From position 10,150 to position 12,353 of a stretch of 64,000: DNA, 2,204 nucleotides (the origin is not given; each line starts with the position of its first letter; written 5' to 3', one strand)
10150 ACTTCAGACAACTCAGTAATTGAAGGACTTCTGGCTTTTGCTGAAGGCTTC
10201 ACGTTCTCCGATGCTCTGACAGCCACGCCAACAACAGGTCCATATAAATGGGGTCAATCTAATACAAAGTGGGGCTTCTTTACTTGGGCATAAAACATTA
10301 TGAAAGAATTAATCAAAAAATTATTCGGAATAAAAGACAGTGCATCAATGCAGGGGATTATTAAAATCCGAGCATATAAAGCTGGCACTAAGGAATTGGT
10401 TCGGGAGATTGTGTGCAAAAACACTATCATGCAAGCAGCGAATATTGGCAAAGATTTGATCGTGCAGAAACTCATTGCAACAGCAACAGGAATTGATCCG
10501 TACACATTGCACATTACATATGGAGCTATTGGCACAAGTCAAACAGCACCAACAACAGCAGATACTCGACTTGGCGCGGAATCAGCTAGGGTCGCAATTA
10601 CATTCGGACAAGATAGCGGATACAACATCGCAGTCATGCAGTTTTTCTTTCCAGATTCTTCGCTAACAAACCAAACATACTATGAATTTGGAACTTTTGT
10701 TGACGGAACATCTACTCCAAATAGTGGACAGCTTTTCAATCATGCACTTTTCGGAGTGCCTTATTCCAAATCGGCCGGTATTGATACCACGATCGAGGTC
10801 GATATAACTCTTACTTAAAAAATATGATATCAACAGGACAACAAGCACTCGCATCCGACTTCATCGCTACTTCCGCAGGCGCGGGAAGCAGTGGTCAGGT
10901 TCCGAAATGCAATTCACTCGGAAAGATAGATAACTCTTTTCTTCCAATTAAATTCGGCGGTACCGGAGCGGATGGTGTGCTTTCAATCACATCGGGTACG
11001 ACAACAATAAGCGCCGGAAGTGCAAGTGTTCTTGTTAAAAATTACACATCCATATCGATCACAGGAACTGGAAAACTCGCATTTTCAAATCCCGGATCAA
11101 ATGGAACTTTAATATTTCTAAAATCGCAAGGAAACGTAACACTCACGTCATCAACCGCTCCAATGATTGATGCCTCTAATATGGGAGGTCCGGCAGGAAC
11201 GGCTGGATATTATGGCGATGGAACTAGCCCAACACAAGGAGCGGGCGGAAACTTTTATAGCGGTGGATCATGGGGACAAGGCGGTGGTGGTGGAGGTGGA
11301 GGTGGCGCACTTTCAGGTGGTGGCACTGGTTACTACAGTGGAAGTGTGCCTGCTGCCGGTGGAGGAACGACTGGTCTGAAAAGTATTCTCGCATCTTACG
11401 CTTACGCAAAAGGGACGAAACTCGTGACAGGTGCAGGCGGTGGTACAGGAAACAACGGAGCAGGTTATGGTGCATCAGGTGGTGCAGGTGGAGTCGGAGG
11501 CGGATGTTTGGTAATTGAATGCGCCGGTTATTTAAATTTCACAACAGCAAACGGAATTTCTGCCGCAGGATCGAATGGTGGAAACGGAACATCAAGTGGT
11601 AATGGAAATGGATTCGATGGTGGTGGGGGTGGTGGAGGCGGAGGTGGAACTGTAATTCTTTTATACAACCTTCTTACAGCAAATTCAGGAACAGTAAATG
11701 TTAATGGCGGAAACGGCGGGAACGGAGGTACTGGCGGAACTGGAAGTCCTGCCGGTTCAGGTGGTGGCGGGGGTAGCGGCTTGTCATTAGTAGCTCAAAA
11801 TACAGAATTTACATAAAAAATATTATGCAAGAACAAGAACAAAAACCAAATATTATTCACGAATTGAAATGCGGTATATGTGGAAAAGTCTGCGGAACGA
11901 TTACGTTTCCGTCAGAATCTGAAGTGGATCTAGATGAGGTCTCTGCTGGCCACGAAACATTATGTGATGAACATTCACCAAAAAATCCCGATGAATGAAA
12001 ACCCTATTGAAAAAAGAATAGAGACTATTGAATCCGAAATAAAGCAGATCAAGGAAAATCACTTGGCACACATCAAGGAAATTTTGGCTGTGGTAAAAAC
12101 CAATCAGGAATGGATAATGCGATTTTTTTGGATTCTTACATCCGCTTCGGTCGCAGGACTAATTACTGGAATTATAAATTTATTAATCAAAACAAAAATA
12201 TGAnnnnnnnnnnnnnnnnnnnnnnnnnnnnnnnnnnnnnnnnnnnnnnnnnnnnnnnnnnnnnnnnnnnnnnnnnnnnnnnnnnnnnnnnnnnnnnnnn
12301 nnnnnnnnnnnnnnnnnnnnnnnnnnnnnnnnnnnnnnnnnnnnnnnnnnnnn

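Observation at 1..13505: Near-complete siphovirus morphogenesis and lysis module in a putative reduced-genome (CPR-like) host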

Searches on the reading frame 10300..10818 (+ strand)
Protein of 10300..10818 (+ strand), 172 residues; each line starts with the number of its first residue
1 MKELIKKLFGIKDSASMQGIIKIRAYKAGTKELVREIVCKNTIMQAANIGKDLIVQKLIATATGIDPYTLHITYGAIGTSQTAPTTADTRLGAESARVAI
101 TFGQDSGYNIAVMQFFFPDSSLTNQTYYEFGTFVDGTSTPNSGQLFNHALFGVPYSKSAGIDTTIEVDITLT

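Call 10: search_protein_families(library=pfam, max_evalue=0.01, proteins=[window:10300-10818:+])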
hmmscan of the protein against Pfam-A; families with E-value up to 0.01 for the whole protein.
window:10300-10818:+ (172 aa): 0 families

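Call 13: search_protein_families(library=phrogs, max_evalue=0.001, proteins=[window:10300-10818:+])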
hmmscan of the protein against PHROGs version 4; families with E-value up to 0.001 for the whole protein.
window:10300-10818:+ (172 aa): 2 families
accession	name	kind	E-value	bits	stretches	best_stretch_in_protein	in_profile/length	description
phrog_5417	-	unknown function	6.8e-11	43.2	1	29-170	21-155/156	-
phrog_4176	-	tail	2.6e-06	28.2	1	17-151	12-139/309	tail fiber protein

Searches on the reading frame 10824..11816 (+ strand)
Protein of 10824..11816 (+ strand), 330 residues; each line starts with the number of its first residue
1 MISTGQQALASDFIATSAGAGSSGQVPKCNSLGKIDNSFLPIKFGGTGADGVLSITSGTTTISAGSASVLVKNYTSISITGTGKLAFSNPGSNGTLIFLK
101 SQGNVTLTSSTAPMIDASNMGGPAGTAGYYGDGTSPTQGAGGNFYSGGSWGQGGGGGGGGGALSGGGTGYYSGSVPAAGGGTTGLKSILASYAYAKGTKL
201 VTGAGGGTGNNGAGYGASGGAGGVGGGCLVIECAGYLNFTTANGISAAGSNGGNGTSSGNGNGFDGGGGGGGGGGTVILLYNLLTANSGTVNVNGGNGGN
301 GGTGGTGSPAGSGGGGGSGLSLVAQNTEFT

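Call 10: search_protein_families(library=pfam, max_evalue=0.01, proteins=[window:10824-11816:+])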
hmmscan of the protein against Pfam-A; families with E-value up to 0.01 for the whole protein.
window:10824-11816:+ (330 aa): 0 families

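Call 13: search_protein_families(library=phrogs, max_evalue=0.001, proteins=[window:10824-11816:+])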
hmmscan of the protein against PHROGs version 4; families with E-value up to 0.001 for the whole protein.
window:10824-11816:+ (330 aa): 0 families

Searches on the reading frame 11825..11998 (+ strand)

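Call 10: search_protein_families(library=pfam, max_evalue=0.01, proteins=[window:11825-11998:+])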
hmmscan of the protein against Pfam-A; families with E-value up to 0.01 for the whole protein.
window:11825-11998:+ (57 aa): 0 families

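Call 13: search_protein_families(library=phrogs, max_evalue=0.001, proteins=[window:11825-11998:+])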
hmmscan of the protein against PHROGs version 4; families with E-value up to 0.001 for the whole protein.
window:11825-11998:+ (57 aa): 0 families

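Call 40: search_protein_families(library=pfam, max_evalue=1, proteins=[window:11825-11998:+])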
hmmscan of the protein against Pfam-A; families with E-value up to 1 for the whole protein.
window:11825-11998:+ (57 aa): 1 family
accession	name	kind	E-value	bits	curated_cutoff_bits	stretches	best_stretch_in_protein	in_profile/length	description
PF25232.1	DUF7848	-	0.071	13.7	24.5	1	4-50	20-62/80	Domain of unknown function (DUF7848)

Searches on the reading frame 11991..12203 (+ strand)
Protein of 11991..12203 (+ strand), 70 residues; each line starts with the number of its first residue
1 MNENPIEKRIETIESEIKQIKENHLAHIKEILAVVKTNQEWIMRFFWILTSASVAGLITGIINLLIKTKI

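Call 40: search_protein_families(library=pfam, max_evalue=1, proteins=[window:11991-12203:+])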
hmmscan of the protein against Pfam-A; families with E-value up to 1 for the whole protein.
window:11991-12203:+ (70 aa): 3 families
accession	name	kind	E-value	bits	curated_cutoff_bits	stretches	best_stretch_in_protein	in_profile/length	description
PF24985.1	DUF7775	-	0.078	13.9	25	1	28-65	92-129/140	Domain of unknown function (DUF7775)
PF05425.18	CopD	-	0.088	13.6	32.1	1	41-67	3-29/105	Copper resistance protein D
PF03999.17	MAP65_ASE1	-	0.09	11.9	26.9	1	7-44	320-356/477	Microtubule associated protein (MAP65/ASE1 family)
